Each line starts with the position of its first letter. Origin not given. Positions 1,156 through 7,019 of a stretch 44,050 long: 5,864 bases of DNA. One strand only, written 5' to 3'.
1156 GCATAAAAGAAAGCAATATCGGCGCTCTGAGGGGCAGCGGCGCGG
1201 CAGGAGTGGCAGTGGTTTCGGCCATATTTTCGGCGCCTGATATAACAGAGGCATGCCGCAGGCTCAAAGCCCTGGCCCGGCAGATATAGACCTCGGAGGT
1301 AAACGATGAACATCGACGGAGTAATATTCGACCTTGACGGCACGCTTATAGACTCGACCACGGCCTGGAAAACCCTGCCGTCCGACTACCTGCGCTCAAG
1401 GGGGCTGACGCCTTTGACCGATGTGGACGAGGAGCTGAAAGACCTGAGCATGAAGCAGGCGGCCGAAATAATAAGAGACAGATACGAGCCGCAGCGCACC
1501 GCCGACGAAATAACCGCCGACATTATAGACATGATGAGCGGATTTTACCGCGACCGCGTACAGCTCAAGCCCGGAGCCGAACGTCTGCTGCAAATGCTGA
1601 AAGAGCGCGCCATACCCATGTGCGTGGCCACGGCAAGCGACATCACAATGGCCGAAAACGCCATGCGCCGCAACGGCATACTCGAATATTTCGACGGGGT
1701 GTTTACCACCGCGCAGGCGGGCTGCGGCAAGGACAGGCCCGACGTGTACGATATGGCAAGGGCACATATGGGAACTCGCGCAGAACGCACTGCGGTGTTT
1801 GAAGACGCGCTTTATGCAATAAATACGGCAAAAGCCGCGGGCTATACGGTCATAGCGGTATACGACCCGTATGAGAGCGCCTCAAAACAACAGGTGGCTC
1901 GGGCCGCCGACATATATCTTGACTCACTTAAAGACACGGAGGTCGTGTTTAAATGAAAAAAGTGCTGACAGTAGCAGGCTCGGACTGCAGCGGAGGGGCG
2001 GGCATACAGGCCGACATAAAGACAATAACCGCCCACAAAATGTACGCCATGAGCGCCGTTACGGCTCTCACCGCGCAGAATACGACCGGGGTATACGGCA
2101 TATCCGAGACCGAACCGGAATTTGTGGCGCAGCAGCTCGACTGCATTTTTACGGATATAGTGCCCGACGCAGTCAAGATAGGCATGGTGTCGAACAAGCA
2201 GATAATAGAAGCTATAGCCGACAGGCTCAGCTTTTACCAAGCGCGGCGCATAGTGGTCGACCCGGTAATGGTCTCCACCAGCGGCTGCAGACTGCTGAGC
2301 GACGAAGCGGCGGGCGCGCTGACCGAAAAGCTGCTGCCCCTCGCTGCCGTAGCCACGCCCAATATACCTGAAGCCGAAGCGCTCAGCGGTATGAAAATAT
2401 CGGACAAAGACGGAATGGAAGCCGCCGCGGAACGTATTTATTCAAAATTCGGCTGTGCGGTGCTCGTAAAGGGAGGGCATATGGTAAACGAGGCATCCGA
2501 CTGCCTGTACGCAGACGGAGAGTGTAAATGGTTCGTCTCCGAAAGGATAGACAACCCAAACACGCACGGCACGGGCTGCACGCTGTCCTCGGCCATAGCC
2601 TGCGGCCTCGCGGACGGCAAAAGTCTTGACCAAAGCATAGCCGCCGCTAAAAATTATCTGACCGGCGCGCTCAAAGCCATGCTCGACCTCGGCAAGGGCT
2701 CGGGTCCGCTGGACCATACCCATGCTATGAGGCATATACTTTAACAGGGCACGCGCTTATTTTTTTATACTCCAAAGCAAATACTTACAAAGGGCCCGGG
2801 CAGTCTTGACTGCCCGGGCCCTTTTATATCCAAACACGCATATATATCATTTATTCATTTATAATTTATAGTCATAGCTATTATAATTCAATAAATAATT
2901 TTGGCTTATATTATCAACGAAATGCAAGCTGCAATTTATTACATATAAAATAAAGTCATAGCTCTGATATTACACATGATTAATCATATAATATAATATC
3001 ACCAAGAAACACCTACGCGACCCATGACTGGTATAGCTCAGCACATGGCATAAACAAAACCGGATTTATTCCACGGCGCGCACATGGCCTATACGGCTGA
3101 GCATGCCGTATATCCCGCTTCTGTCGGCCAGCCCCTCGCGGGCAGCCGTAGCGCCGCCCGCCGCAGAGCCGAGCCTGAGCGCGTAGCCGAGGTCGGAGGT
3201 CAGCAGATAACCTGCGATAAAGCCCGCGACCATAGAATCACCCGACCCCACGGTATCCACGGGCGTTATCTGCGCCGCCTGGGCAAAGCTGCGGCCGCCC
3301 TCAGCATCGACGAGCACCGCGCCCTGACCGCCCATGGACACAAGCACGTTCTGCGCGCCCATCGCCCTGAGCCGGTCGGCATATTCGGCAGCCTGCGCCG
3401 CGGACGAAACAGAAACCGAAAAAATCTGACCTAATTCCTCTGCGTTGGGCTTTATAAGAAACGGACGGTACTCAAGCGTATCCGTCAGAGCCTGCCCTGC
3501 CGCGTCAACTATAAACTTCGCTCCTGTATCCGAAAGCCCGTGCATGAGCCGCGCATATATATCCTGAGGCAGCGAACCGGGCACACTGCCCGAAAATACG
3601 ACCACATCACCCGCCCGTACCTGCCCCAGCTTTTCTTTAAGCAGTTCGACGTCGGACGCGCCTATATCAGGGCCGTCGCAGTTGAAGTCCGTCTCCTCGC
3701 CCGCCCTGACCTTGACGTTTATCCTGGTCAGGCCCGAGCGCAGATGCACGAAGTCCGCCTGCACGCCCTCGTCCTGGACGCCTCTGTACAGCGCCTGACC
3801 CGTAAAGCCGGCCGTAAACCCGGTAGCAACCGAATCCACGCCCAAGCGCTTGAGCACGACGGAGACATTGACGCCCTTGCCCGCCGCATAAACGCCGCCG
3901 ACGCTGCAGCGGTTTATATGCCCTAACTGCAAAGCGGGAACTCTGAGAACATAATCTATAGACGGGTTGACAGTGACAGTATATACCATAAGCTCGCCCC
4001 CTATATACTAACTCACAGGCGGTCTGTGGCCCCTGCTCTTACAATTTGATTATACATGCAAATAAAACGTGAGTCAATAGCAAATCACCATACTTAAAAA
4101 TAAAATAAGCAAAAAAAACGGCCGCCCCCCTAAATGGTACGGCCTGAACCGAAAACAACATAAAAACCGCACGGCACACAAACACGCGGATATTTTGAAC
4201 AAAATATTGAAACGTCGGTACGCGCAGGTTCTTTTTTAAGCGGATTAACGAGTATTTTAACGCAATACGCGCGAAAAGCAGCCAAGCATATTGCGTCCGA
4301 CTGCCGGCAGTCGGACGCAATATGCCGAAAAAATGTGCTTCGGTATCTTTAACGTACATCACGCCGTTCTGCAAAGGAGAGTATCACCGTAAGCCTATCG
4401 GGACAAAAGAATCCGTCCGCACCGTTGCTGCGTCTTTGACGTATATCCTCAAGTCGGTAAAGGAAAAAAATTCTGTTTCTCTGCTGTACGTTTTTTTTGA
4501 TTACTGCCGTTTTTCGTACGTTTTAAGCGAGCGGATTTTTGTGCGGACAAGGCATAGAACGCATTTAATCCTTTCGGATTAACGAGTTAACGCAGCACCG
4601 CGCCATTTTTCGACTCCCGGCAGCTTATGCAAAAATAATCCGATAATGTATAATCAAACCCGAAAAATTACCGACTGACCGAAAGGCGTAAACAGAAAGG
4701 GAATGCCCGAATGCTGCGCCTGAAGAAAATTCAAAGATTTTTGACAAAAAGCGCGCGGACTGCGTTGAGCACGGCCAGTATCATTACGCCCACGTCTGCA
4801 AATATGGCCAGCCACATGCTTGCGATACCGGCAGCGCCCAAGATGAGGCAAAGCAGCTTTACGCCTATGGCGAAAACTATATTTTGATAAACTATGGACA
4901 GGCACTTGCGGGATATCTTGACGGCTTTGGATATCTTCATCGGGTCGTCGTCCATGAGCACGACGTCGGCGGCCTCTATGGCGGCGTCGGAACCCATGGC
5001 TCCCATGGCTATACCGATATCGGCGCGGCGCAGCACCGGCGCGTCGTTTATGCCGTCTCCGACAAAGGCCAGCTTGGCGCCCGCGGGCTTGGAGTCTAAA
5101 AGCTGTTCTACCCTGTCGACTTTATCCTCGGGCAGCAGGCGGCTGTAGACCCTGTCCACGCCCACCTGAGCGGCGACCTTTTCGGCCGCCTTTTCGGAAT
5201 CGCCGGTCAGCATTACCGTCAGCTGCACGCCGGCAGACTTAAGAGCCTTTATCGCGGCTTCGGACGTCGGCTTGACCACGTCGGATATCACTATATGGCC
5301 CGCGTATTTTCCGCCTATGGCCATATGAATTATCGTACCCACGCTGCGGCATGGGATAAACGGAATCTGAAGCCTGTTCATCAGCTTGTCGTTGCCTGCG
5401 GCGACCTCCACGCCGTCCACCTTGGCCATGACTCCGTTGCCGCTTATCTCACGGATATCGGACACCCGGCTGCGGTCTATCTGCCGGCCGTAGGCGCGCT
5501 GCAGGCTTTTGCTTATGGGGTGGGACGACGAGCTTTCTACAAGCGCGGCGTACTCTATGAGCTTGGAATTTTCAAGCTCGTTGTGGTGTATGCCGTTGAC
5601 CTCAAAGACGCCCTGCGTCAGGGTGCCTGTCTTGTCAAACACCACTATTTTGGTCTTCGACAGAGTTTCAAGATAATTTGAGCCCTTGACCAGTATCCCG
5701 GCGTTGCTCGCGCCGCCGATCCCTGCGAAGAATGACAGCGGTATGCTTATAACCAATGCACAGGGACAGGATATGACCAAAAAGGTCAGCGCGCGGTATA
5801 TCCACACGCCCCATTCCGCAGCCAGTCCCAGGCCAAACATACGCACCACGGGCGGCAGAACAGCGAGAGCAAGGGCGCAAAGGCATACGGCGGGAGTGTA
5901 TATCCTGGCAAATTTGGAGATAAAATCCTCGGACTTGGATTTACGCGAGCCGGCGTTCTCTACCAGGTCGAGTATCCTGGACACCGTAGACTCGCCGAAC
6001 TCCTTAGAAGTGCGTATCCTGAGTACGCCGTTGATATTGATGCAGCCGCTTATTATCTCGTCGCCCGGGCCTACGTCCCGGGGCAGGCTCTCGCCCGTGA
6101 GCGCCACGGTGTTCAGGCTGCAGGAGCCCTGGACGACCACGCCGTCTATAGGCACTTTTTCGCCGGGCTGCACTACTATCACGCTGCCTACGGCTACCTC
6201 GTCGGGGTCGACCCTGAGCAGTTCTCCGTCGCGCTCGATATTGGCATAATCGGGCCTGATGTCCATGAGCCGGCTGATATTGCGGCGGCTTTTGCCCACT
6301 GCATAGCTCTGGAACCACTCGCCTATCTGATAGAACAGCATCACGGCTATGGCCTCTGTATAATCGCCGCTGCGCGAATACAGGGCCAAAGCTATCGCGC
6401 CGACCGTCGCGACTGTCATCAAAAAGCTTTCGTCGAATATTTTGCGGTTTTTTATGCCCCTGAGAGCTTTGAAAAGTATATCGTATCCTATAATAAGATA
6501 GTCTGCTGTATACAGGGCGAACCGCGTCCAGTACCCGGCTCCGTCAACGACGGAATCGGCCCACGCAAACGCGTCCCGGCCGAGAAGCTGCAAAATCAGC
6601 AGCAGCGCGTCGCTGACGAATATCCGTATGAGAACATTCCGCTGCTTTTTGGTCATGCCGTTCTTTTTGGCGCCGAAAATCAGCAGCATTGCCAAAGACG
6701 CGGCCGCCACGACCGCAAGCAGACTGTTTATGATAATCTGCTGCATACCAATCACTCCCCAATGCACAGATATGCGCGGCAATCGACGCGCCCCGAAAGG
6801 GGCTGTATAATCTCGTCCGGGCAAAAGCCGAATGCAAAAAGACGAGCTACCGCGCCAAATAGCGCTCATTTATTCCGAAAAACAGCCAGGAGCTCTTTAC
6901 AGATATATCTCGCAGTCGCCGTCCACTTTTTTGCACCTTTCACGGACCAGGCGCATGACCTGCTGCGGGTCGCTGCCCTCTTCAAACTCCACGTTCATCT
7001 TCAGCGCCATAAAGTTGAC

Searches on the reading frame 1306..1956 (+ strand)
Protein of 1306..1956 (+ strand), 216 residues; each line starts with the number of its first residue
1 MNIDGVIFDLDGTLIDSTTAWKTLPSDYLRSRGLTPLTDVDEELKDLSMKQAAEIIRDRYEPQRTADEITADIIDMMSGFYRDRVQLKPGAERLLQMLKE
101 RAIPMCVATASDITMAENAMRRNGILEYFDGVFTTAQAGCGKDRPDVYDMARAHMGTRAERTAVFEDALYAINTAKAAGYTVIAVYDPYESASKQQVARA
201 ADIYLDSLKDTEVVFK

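Call 35: search_protein_families(library=pfam, proteins=[window:1306-1956:+], max_evalue=0.001)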
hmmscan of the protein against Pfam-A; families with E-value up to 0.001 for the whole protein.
window:1306-1956:+ (216 aa): 3 families
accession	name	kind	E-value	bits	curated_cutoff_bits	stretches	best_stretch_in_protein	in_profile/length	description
PF13419.12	HAD_2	-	3.2e-23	83.2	23.8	1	6-185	1-178/178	Haloacid dehalogenase-like hydrolase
PF00702.32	Hydrolase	-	4.1e-22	79.9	26.4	1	3-179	1-191/191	haloacid dehalogenase-like hydrolase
PF12710.13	HAD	-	2.8e-06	28.3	27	1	6-135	1-130/189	haloacid dehalogenase-like hydrolase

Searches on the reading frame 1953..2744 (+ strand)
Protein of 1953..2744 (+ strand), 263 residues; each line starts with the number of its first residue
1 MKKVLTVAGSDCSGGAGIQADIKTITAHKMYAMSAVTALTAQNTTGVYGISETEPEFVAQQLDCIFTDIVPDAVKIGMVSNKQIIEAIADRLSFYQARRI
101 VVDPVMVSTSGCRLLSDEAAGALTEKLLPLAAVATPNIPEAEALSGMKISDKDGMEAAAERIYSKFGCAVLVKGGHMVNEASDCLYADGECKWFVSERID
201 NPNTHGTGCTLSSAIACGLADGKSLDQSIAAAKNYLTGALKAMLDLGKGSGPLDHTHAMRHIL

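Call 35: search_protein_families(library=pfam, proteins=[window:1953-2744:+], max_evalue=0.001)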
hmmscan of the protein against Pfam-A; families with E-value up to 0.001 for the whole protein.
window:1953-2744:+ (263 aa): 3 families
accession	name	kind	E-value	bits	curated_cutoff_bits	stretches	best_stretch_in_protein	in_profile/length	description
PF08543.17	Phos_pyr_kin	-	3e-94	315.5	27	1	11-253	1-245/246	Phosphomethylpyrimidine kinase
PF00294.29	PfkB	-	4.8e-08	33.1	25.8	1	102-233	161-283/302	pfkB family carbohydrate kinase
PF01256.23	Carb_kinase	-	0.00075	19.5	27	0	131-232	117-213/242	NAD(P)H-hydrate dehydratase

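Call 89: list_cluster_members(proteins=[window:1953-2744:+, window:7533-10112:+, window:4731-6869:-, window:3066-3989:-, window:1306-1956:+, window:24055-24471:-, window:25316-25852:-, window:27604-28689:-, window:40122-41801:+, window:15206-17851:-])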
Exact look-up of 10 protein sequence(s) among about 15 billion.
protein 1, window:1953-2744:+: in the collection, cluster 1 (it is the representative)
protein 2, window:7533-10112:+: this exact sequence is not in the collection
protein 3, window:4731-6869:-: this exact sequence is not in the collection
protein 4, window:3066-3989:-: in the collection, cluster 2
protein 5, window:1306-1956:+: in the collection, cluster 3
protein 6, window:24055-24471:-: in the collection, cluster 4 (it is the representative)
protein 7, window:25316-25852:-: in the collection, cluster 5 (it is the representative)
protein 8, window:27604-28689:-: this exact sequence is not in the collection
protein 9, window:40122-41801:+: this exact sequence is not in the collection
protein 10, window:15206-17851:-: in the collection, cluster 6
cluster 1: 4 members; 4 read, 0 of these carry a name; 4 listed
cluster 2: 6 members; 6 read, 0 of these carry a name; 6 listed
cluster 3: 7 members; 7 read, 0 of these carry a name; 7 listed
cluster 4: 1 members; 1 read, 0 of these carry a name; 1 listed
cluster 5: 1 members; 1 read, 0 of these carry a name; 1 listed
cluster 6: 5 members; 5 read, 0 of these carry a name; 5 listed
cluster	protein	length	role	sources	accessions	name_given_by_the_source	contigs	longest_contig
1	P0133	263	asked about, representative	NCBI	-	-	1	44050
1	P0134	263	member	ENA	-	-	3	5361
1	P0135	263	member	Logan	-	-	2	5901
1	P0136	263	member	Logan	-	-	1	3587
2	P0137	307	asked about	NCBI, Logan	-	-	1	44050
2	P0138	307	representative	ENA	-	-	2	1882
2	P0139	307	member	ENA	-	-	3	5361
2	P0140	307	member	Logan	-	-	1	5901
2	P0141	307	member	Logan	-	-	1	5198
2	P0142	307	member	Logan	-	-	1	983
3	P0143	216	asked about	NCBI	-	-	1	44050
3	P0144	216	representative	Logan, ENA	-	-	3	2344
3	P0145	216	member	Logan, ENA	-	-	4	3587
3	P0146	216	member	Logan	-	-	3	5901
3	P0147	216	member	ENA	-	-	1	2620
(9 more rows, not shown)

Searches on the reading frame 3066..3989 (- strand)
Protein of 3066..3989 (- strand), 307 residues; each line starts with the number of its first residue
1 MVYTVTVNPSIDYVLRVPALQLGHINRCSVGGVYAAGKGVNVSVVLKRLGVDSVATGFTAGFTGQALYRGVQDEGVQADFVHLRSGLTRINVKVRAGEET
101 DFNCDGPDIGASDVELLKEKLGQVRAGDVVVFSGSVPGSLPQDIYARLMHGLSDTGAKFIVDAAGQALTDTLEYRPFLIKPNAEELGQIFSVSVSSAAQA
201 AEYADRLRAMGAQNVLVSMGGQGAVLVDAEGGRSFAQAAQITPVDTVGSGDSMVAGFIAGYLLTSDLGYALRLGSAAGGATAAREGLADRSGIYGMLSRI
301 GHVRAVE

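Call 35: search_protein_families(library=pfam, proteins=[window:3066-3989:-], max_evalue=0.001)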
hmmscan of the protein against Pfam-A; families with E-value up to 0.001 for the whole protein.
window:3066-3989:- (307 aa): 2 families
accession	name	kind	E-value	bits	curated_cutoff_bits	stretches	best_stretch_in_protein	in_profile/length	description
PF00294.29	PfkB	-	6.4e-48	164.1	25.8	1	11-288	12-296/302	pfkB family carbohydrate kinase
PF08543.17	Phos_pyr_kin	-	1.1e-07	31.9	27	1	153-266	97-216/246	Phosphomethylpyrimidine kinase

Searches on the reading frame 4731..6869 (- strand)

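Call 35: search_protein_families(library=pfam, proteins=[window:4731-6869:-], max_evalue=0.001)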
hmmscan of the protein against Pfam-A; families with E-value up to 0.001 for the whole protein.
window:4731-6869:- (712 aa): 4 families
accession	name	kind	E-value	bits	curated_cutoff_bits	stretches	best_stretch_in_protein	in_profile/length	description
PF00122.25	E1-E2_ATPase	-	2e-45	155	28.1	1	205-388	3-179/181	E1-E2 ATPase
PF00702.32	Hydrolase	-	8.2e-27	95.3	26.4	1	407-617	2-191/191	haloacid dehalogenase-like hydrolase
PF08282.18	Hydrolase_3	-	2.7e-05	24.5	20.9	0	597-639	203-244/255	haloacid dehalogenase-like hydrolase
PF12710.13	HAD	-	0.00037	21.4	27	0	532-614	86-189/189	haloacid dehalogenase-like hydrolase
